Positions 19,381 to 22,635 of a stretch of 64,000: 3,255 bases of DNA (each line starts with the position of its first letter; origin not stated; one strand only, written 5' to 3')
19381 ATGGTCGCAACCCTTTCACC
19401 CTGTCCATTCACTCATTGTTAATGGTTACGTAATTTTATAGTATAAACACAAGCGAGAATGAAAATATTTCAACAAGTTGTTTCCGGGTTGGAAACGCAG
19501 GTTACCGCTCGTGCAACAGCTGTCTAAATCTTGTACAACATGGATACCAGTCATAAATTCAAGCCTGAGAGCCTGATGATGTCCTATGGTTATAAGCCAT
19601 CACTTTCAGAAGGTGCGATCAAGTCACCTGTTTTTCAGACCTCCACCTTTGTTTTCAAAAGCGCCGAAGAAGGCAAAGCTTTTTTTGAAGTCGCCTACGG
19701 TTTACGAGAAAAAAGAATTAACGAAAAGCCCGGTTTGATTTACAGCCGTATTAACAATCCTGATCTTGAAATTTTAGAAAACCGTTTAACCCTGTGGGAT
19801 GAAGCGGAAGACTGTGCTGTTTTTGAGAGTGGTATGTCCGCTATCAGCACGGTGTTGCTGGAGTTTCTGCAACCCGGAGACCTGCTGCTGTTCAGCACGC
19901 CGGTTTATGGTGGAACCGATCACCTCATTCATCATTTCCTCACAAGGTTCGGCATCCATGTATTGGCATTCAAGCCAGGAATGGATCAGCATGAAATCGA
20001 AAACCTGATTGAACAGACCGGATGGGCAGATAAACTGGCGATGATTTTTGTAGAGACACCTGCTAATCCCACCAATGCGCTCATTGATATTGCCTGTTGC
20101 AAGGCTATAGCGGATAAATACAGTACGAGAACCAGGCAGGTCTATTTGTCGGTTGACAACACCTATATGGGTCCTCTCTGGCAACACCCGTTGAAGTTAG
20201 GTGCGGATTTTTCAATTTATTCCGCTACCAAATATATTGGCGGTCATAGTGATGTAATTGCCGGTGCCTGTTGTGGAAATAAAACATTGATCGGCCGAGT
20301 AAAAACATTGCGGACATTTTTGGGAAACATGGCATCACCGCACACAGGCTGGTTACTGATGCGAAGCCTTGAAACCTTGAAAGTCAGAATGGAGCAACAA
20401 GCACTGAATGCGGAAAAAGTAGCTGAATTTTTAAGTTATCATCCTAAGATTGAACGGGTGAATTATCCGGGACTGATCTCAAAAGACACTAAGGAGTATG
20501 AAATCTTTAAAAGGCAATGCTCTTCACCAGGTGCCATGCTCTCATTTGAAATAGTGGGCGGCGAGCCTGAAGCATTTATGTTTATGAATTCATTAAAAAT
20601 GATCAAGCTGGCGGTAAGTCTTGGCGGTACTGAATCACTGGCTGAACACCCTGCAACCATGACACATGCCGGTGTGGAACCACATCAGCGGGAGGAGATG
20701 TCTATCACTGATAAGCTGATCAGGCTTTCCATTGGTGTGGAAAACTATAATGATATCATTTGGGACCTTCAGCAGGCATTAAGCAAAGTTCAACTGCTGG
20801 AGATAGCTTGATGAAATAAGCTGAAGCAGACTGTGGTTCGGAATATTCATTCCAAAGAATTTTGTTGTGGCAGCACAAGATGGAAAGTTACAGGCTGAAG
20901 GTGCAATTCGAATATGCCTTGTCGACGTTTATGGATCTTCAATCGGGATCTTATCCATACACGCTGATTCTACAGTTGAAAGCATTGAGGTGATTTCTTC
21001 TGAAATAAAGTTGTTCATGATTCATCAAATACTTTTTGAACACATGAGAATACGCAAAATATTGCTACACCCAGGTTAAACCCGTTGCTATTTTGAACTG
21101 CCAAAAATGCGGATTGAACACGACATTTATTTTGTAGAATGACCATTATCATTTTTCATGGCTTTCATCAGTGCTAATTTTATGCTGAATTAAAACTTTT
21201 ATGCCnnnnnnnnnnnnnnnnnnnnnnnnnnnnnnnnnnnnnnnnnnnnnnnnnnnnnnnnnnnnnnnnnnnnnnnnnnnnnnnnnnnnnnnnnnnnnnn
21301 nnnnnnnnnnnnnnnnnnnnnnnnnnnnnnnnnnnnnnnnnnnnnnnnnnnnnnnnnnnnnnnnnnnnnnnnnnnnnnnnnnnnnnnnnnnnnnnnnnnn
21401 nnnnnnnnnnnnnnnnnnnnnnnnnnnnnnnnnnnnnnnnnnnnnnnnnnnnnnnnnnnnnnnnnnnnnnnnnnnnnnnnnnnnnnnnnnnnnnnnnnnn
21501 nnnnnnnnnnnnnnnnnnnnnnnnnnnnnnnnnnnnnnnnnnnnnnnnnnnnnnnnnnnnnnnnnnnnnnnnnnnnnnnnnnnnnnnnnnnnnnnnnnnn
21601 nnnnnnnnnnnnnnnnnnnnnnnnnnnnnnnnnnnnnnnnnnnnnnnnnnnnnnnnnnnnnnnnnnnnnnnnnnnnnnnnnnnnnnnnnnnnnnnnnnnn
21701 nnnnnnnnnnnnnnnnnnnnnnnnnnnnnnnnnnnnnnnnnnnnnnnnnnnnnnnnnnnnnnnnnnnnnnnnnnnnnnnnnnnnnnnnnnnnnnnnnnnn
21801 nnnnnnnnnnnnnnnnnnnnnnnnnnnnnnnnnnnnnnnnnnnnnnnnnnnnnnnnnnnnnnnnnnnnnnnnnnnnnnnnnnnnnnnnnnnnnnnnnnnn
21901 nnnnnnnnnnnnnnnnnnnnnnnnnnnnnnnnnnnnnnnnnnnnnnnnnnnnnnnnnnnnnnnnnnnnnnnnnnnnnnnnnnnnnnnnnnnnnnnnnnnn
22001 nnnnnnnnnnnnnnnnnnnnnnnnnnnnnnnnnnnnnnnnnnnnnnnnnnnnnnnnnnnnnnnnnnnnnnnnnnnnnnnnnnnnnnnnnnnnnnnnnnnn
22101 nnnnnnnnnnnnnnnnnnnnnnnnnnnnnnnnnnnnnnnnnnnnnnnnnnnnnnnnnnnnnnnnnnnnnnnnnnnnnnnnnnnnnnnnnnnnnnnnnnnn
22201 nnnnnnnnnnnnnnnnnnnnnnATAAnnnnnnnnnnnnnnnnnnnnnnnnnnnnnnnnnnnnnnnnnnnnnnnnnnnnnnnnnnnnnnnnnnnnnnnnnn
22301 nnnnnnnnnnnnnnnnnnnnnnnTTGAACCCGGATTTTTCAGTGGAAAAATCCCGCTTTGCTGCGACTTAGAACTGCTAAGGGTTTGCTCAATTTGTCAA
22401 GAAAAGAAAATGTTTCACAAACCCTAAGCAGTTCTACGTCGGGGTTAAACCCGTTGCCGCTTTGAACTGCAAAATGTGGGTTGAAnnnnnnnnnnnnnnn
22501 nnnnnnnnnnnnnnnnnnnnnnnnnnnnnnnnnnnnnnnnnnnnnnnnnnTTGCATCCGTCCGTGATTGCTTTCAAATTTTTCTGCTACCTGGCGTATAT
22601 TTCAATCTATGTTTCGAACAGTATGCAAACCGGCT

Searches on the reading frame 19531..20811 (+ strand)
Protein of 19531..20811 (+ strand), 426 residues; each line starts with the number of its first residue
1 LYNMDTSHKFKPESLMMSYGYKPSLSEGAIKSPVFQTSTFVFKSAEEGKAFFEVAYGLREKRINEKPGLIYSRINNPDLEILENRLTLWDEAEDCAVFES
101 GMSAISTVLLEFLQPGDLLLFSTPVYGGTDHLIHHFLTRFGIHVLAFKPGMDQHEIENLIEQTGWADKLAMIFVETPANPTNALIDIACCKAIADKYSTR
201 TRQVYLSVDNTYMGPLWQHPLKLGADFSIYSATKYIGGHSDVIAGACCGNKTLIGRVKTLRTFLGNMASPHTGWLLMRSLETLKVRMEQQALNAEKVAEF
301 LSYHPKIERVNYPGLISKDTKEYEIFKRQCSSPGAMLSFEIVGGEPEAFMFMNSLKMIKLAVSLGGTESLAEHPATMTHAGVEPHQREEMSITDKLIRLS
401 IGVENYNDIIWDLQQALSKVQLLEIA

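Call 50: search_protein_families(library=pfam, proteins=[window:19531-20811:+], max_evalue=0.00001)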
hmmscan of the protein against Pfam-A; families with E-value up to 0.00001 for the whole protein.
window:19531-20811:+ (426 aa): 1 family
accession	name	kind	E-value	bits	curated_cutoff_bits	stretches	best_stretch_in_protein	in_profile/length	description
PF01053.26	Cys_Met_Meta_PP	-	5.9e-116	387.6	27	1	17-417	5-380/381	Cys/Met metabolism PLP-dependent enzyme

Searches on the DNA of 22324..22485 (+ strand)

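Call 62: build_rna_model(alignment_id=A4, structure=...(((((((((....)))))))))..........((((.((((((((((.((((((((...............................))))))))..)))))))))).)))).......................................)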
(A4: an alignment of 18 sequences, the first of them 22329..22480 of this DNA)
Model R1 built from alignment A4 (18 sequences, 154 columns); structure: as given.
model positions 152; base pairs 31; branch points 1; effective number of sequences 0.94; information 0.591 bits per position. Calibrated on 0.2 Mb of random sequence (short: E-values are rough).
structure used (alignment columns):
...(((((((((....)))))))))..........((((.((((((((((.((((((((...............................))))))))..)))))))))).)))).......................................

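Call 63: search_with_rna_model(model_id=R1, sources=[window, L011, L013, L017, L022, L026, L028, L029, L034, L036, L037, L038, L039], max_evalue=1, make_alignment=true)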
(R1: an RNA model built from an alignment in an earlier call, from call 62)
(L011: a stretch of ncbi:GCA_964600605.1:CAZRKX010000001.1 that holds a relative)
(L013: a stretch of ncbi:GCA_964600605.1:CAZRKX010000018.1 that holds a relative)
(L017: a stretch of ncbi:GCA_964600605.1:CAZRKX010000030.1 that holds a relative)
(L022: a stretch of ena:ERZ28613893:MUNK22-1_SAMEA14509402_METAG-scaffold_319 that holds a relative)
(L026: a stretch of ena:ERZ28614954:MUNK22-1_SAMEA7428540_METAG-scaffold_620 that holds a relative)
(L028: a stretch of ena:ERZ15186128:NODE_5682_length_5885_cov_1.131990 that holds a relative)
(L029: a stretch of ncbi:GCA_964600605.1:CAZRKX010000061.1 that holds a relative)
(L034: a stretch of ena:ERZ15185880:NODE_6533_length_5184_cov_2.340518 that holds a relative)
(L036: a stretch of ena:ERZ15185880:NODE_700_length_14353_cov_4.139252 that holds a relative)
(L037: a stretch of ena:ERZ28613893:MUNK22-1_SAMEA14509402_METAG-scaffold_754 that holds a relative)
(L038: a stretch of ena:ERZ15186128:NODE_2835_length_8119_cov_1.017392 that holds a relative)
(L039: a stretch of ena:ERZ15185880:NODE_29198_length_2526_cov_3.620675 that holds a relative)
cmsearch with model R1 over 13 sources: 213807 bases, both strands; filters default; matches with E-value up to 1: 69.
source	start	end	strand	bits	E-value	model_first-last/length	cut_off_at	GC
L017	10062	10213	+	202.4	2.5e-47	1-152/152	no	0.47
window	51938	52089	-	201.5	4.1e-47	1-152/152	no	0.46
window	22329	22480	+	201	5.4e-47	1-152/152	no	0.45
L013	10098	10249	+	200.8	6e-47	1-152/152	no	0.46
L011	10101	10252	+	200.3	8.2e-47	1-152/152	no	0.46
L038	1156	1307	-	199.3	1.4e-46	1-152/152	no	0.46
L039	1476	1627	-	199.3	1.4e-46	1-152/152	no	0.46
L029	5272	5423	-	199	1.7e-46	1-152/152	no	0.45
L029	13635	13786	+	197.7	3.6e-46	1-152/152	no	0.45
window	58817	58968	+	197.6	3.7e-46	1-152/152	no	0.46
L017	14072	14223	-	197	5.2e-46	1-152/152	no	0.46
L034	3489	3641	-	195.8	1e-45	1-152/152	no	0.44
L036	8403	8554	-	195.7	1.1e-45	1-152/152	no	0.47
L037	1536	1687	-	195.7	1.1e-45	1-152/152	no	0.47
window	39121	39272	+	193.8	3.2e-45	1-152/152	no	0.45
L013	17914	18065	+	193.4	4.1e-45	1-152/152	no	0.45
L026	1524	1676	+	192.9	5.3e-45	1-152/152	no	0.44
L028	3451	3603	-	192.2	7.8e-45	1-152/152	no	0.46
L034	1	151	-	188.5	6.2e-44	1-152/152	no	0.46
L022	10080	10230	+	180.5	5.9e-42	1-152/152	no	0.44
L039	1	104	+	124.5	3.2e-28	49-152/152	5'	0.42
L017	5961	6109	-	99.8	3.6e-22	1-152/152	no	0.4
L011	19178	19325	+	80.6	1.9e-17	1-152/152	no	0.43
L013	17741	17888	+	74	7.7e-16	1-152/152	no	0.41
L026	885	1033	+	67.3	3.5e-14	1-152/152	no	0.43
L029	1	53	-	55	3.5e-11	1-53/152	3'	0.51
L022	14772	14921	-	54.1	5.8e-11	1-152/152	no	0.43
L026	1524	1676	-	53.8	7e-11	1-152/152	no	0.44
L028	3451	3603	+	49.7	7.1e-10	1-152/152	no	0.46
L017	10062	10213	-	49.3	8.8e-10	1-152/152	no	0.47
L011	10101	10252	-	49.1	9.5e-10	1-152/152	no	0.46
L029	5272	5423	+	48.9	1.1e-09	1-152/152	no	0.45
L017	14072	14223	+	48.8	1.1e-09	1-152/152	no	0.46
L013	17914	18065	-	48.4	1.4e-09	1-152/152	no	0.45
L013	10098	10249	-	47.7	2.2e-09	1-152/152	no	0.46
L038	1156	1307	+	47.2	2.9e-09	1-152/152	no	0.46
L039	1476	1627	+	47.2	2.9e-09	1-152/152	no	0.46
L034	1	151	+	45.4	7.8e-09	1-152/152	no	0.46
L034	3489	3641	+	44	1.7e-08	1-152/152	no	0.44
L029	13635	13786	-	43.4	2.5e-08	1-152/152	no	0.45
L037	9571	9719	+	42.9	3.2e-08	1-152/152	no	0.43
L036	8403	8554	+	41.6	6.9e-08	1-152/152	no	0.47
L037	1536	1687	+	41.6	6.9e-08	1-152/152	no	0.47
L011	5481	5621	+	41.2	8.7e-08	1-152/152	no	0.45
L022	10080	10230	-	38.1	4.9e-07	1-152/152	no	0.44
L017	8905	8978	-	31.6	1.9e-05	1-152/152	no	0.54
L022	19443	19539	-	29.6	5.9e-05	1-152/152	no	0.42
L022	16597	16695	-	23.5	0.0019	1-152/152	no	0.47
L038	3805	3882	-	22.5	0.0032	1-152/152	no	0.37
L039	1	104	-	18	0.042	1-100/152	3'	0.42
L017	5981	6109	+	17.3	0.062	1-152/152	no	0.38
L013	16900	16944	-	15.3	0.19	1-152/152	no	0.4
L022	5097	5173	-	15.1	0.21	1-152/152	no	0.53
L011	19213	19287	-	13.7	0.48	36-113/152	no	0.4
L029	1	53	+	13.3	0.59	96-152/152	5'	0.51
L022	10872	10963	-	13.2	0.62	1-152/152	no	0.45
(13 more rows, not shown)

Alignment A5: 69 matches aligned to the model, 233 columns, each read 5' to 3' on its own strand. Consensus structure (alignment columns), stored with it:
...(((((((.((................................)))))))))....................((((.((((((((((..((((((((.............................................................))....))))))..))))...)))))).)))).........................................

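Call 76: search_dna_similar(query=window:22324-22485:+, collection=plasmids, mode=distant, max_evalue=1, max_rows=15)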
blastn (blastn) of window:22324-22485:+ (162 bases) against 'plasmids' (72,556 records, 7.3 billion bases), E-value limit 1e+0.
No match.

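Call 77: search_dna_similar(query=window:22324-22485:+, collection=phages, mode=distant, max_evalue=1, max_rows=10)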
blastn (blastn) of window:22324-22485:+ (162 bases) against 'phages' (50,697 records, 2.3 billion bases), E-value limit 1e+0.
No match.
